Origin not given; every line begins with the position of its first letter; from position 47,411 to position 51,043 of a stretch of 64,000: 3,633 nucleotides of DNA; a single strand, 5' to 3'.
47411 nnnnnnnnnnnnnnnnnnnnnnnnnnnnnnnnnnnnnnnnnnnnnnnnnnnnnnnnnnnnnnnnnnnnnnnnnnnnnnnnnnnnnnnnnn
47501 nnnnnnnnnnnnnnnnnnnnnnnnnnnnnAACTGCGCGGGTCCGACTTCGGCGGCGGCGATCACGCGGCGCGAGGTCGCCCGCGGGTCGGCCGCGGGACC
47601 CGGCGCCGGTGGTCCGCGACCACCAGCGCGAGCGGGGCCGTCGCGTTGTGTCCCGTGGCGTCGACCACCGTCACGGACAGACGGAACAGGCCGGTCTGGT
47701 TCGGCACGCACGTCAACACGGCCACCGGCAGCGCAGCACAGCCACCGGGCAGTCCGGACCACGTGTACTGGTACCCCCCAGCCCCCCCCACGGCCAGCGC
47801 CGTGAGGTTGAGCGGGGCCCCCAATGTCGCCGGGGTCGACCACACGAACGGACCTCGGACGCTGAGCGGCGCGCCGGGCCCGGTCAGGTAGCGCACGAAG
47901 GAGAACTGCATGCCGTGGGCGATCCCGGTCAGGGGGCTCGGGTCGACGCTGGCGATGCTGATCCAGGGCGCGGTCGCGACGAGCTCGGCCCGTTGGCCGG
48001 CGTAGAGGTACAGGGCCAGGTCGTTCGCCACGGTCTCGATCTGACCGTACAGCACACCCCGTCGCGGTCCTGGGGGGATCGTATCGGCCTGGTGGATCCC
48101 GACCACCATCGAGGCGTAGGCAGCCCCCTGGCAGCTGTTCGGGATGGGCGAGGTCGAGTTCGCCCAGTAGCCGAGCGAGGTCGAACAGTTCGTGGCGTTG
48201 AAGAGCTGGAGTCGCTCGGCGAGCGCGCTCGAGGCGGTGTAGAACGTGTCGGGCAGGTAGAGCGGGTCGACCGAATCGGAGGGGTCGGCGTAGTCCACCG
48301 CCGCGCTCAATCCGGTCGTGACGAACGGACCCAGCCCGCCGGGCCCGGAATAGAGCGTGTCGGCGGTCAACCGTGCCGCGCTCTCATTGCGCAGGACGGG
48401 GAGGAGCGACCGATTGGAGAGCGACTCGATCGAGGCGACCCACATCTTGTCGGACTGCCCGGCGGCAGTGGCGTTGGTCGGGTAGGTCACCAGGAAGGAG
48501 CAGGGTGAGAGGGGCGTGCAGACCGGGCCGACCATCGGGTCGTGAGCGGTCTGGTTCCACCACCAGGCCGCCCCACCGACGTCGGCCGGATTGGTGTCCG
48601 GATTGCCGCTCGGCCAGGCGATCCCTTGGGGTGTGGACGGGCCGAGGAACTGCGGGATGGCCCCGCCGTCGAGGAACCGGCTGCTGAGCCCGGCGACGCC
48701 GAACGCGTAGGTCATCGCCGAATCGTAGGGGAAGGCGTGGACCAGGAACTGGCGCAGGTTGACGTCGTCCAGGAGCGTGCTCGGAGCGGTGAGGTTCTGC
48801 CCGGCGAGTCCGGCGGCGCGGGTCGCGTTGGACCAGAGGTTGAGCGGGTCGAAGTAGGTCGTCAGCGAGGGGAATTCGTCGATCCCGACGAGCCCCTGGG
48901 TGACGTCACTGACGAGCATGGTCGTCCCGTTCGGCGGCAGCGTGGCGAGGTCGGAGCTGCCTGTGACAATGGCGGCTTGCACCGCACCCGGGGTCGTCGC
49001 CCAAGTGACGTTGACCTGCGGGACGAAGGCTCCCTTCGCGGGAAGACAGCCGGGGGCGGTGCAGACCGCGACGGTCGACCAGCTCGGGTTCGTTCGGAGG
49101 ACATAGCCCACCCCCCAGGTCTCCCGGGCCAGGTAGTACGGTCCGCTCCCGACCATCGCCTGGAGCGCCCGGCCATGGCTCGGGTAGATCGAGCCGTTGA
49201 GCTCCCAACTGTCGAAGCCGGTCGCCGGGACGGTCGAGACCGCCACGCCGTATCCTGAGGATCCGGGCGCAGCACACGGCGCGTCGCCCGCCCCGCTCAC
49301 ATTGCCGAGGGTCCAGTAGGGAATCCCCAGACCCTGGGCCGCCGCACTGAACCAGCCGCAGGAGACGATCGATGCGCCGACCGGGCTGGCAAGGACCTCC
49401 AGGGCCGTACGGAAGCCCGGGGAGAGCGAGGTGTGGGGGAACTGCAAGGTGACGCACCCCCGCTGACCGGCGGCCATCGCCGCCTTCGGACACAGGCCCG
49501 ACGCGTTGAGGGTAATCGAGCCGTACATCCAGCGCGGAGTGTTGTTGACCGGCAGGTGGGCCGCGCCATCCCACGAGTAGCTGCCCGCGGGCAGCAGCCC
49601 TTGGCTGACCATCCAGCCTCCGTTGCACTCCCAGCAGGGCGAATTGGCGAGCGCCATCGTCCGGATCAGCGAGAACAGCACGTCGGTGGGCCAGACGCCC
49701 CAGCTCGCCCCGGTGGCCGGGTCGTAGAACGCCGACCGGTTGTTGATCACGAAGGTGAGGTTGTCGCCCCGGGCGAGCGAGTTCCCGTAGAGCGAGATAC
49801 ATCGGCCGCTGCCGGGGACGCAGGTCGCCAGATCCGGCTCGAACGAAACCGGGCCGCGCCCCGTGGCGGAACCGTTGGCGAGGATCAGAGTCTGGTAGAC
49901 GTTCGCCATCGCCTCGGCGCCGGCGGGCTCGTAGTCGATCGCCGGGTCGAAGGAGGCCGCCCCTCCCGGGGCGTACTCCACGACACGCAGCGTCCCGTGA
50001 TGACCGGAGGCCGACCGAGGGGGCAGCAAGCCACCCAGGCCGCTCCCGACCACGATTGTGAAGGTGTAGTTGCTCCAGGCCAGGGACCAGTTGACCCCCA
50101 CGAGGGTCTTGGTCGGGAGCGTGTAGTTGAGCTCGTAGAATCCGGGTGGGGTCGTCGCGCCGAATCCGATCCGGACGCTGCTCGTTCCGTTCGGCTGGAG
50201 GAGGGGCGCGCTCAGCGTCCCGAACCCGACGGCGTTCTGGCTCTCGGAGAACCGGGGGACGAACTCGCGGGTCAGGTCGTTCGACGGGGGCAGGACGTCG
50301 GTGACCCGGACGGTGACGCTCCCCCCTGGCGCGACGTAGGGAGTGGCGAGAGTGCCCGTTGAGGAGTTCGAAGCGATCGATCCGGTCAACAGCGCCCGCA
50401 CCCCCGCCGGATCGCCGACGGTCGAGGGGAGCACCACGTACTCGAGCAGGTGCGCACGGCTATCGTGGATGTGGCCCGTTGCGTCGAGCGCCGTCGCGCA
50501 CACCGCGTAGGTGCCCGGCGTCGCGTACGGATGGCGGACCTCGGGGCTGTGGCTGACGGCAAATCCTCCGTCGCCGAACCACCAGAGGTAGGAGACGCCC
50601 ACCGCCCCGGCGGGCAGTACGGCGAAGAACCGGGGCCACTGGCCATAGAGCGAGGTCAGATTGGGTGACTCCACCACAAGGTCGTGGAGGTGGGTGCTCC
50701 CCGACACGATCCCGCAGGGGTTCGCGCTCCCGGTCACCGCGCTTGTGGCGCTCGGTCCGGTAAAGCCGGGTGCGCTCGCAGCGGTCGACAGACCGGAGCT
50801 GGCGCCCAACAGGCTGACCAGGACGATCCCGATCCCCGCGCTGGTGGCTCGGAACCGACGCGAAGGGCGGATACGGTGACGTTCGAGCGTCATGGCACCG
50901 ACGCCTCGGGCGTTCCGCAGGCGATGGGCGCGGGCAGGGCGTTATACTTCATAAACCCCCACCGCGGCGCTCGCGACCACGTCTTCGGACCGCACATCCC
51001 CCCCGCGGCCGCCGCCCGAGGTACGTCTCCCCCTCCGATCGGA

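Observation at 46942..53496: Cluster of extracellular proteins extraordinarily rich in N-glycosylation sequons, with two paralogous clan GH-A-like proteins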

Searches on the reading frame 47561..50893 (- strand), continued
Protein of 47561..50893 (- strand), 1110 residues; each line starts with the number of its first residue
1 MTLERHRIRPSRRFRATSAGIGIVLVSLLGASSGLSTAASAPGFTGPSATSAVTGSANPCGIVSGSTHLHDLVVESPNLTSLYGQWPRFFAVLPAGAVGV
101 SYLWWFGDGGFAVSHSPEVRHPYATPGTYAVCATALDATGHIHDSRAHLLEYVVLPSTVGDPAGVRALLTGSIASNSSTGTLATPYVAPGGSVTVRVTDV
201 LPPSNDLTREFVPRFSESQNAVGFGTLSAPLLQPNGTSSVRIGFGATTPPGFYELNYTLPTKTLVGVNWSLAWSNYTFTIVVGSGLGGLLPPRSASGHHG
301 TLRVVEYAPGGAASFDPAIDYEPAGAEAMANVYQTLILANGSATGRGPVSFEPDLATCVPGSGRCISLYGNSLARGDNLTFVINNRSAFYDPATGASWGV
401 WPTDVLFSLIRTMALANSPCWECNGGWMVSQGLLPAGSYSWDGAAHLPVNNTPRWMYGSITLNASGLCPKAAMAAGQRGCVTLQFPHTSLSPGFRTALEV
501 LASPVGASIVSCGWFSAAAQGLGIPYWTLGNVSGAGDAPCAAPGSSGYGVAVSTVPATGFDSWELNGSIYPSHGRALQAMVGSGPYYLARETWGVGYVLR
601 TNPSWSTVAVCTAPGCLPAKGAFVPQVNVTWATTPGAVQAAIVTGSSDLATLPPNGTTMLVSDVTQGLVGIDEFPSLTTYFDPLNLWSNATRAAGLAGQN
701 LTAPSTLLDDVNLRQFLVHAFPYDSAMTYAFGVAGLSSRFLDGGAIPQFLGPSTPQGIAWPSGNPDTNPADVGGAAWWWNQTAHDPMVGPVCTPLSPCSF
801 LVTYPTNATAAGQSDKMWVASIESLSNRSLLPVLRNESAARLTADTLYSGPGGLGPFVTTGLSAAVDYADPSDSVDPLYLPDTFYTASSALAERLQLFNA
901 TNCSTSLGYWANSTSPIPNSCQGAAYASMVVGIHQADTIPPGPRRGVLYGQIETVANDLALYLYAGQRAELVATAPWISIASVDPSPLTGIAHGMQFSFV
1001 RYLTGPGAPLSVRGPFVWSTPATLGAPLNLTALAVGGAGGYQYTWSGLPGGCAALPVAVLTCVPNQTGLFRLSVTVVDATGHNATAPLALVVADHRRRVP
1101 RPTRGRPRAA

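Call 56: find_encoding_contigs(protein=P0072, flank=8000, max_places=2)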
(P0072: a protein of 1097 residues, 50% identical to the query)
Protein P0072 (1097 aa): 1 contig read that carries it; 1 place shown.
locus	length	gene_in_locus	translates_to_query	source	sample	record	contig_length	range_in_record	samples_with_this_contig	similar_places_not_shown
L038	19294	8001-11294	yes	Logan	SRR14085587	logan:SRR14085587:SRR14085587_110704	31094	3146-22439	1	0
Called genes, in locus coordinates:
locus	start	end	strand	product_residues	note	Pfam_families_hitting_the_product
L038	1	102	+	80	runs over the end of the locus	PF04014:MazE_antitoxin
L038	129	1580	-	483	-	PF02661:Fic (weak)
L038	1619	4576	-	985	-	PF04185:Phosphoesterase, PF00801:PKD, PF18911:PKD_4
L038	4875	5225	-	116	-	-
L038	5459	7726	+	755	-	PF25838:Apionate_lact_M (weak)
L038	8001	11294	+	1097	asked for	PF00801:PKD, PF18911:PKD_4 (weak)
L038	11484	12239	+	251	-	PF20440:GvpD_bR2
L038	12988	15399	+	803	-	PF01436:NHL (faint), PF21783:YNCE (weak)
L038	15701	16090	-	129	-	PF00903:Glyoxalase, PF22677:Ble-like_N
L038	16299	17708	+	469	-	PF04185:Phosphoesterase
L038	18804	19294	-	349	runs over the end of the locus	PF13384:HTH_23 (weak), PF01527:HTH_Tnp_1 (weak), PF13518:HTH_28, PF13551:HTH_29 (weak), PF13565:HTH_32, PF01498:HTH_Tnp_Tc3_2 (weak), PF00665:rve, PF13683:rve_3, +1 more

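Call 58: search_solved_structures(query=A3, max_evalue=0.01, show_alignments=1)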
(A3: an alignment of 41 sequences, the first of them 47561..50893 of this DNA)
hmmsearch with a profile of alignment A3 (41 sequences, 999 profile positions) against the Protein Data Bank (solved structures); distinct sequences matched with E-value up to 0.01: 15.
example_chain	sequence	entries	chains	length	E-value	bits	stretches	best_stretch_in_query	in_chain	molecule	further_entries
9lqj_A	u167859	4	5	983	1.7e-07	33.1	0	90-140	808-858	Collagenase ColH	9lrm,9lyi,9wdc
9lrk_A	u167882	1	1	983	1.7e-07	33.1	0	90-140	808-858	Collagenase ColH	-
2c26_A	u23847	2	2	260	8.2e-07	30.8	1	80-182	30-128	ENDOGLUCANASE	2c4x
1wgo_A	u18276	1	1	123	7.1e-05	24.4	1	62-136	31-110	VPS10 domain-containing receptor SorCS2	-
2y72_A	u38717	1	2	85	0.00023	22.7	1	90-136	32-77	COLLAGENASE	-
4aqo_A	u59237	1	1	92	0.00024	22.6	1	90-136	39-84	COLLAGENASE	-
4jrw_A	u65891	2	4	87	0.00024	22.6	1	90-136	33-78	Collagenase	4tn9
4jgu_A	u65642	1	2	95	0.00045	21.8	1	89-139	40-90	ColH protein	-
4u6t_A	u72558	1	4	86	0.00053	21.5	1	89-133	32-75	ColH protein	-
4u7k_A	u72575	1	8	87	0.00055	21.5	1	89-133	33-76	ColH protein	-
6aem_A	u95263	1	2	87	0.0012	20.3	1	86-139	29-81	PKD domain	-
1b4r_A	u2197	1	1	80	0.0015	20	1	69-127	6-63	PROTEIN (PKD1_HUMAN)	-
4l9d_A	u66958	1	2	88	0.0022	19.5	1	88-138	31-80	Protease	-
6ffy_A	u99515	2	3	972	0.0059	18.1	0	64-146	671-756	VPS10 domain-containing receptor SorCS2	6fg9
2z23_A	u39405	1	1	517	0.0081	17.6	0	743-885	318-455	Periplasmic oligopeptide-binding protein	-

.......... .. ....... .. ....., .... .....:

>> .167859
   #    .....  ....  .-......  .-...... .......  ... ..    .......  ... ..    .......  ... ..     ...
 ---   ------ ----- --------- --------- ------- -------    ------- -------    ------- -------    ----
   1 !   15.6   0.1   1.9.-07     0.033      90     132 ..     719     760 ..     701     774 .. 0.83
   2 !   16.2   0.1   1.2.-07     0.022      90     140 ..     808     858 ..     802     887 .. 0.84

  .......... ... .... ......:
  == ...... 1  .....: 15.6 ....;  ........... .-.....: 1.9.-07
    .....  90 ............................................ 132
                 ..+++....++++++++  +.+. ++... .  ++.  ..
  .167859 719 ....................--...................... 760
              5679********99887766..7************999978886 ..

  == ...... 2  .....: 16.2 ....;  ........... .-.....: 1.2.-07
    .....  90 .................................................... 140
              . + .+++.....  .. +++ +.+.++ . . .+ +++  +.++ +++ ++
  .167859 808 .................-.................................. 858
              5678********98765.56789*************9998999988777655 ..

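Call 92: find_encoding_contigs(protein=P0074, flank=6000, max_places=2)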
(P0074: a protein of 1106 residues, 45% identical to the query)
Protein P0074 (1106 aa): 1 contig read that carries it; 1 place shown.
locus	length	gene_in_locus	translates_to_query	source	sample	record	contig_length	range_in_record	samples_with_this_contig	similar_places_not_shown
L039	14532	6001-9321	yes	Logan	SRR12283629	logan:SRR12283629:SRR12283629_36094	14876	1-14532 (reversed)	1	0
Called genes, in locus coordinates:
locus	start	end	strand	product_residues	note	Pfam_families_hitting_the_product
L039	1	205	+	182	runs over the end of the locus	?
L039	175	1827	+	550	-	PF00528:BPD_transp_1 (weak)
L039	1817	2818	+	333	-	PF00005:ABC_tran, PF13304:AAA_21 (weak), PF08402:TOBE_2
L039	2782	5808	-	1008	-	PF24681:Kelch_KLHDC2_KLHL20_DRC7, PF13418:Beta-prop_TYW4 (faint), PF00801:PKD (faint), PF13415:Beta-prop_FBX42, PF24981:Beta-prop_ATRN-LZTR1, PF24681:Kelch_KLHDC2_KLHL20_DRC7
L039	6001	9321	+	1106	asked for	PF00801:PKD, PF18911:PKD_4, PF00496:SBP_bac_5 (weak)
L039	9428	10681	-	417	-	PF06224:AlkZ-like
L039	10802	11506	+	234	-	PF00561:Abhydrolase_1 (weak), PF12697:Abhydrolase_6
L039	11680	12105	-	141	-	PF01638:HxlR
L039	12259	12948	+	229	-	PF02589:LUD_dom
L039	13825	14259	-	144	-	PF01850:PIN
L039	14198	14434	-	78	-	PF04014:MazE_antitoxin (weak)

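Call 93: find_encoding_contigs(protein=P0080, flank=6000, max_places=2)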
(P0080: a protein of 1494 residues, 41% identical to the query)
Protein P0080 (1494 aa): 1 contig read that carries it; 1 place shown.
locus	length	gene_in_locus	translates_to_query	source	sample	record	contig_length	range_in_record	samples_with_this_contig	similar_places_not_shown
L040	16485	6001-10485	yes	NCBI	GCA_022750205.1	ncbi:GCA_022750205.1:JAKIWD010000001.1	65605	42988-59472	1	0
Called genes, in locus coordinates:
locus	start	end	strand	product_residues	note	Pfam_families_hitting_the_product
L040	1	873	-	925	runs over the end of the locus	PF08471:Ribonuc_red_2_N, PF02867:Ribonuc_red_lgC, PF12637:TSCPD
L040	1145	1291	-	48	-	-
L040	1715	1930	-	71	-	-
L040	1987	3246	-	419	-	PF01979:Amidohydro_1, PF07969:Amidohydro_3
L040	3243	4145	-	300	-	PF13691:Lactamase_B_4 (weak), PF23023:Anti-Pycsar_Apyc1, PF00753:Lactamase_B, PF12706:Lactamase_B_2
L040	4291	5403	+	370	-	PF06053:DUF929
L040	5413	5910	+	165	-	PF07884:VKOR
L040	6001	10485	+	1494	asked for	PF00801:PKD (faint), PF22352:K319L-like_PKD (faint)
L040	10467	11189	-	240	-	PF02596:DUF169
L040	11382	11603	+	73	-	PF00137:ATP-synt_C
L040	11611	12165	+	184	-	PF01991:vATP-synt_E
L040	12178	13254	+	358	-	PF01992:vATP-synt_AC39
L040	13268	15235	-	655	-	PF01496:V_ATPase_I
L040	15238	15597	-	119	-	-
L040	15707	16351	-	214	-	PF01813:ATP-synt_D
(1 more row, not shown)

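Call 95: find_encoding_contigs(protein=P0071, flank=3000, max_places=4)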
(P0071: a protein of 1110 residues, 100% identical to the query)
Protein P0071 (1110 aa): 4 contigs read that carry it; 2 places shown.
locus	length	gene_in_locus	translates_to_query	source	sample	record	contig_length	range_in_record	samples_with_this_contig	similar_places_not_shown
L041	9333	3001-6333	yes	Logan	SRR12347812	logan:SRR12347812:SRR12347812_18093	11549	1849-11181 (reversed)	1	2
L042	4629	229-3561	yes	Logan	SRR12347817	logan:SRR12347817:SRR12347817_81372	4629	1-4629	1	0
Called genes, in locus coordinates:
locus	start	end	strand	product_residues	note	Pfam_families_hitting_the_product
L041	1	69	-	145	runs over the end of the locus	?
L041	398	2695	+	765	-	PF25838:Apionate_lact_M (weak)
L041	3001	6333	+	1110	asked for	PF00801:PKD, PF18911:PKD_4 (weak)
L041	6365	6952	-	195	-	-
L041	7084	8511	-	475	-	PF14691:Fer4_20, PF00070:Pyr_redox (faint), PF01266:DAO (weak), PF03486:HI0933_like (weak), PF07992:Pyr_redox_2, PF12831:FAD_oxidored (weak), PF13450:NAD_binding_8, PF13738:Pyr_redox_3 (faint)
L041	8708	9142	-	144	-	PF13671:AAA_33 (weak)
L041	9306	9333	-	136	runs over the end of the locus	PF00903:Glyoxalase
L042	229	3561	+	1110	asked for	PF00801:PKD, PF18911:PKD_4 (weak)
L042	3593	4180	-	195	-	-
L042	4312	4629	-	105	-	?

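Call 96: search_protein_families(library=pfam, proteins=[L038:1619-4576:-], max_evalue=0.01)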
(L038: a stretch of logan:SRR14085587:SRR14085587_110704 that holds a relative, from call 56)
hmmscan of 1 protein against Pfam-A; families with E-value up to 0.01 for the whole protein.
L038:1619-4576:- (985 aa): 5 families
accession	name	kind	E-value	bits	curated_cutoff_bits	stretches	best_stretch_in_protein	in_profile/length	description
PF04185.19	Phosphoesterase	-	1.9e-25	90.2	23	1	122-341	107-354/356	Phosphoesterase family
PF18911.6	PKD_4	-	3.5e-15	56.3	27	1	382-449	13-83/85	PKD domain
PF00801.26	PKD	-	1.9e-11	44.2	23.5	1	376-445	4-75/80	PKD domain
PF13573.12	SprB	-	0.0033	17.5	28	1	395-409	21-35/37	SprB repeat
PF01229.23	Glyco_hydro_39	-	0.0071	15.6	26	0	620-758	178-305/472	Glycosyl hydrolases family 39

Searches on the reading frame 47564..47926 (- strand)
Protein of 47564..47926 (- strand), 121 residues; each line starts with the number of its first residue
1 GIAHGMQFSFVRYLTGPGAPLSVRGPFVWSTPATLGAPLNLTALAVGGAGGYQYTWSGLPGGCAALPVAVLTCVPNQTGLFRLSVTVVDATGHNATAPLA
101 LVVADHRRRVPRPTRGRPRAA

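Call 84: search_protein_families(library=pfam, proteins=[window:47564-47926:-], max_evalue=1)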
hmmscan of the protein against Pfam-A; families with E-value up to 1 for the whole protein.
seq(121 aa): 2 families
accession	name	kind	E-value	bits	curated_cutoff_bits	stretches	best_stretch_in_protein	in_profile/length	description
PF00801.26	PKD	-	0.0003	21.2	23.5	1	30-96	8-74/80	PKD domain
PF13573.12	SprB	-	0.43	10.7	28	1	45-58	21-34/37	SprB repeat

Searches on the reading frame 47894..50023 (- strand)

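Call 84: search_protein_families(library=pfam, proteins=[window:47894-50023:-], max_evalue=1)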
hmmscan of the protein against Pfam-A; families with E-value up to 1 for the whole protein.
seq(710 aa): 1 family
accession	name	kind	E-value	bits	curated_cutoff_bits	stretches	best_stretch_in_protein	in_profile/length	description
PF00496.27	SBP_bac_5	-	6.1e-05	22.7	32.4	1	287-442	112-237/368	Bacterial extracellular solute-binding proteins, family 5 Middle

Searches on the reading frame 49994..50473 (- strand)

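Call 84: search_protein_families(library=pfam, proteins=[window:49994-50473:-], max_evalue=1)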
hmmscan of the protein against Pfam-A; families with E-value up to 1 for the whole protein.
seq(160 aa): 1 family
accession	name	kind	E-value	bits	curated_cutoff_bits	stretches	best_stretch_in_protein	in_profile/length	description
PF20009.4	GEVED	-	0.11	13.8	24.4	0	30-65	24-59/78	GEVED domain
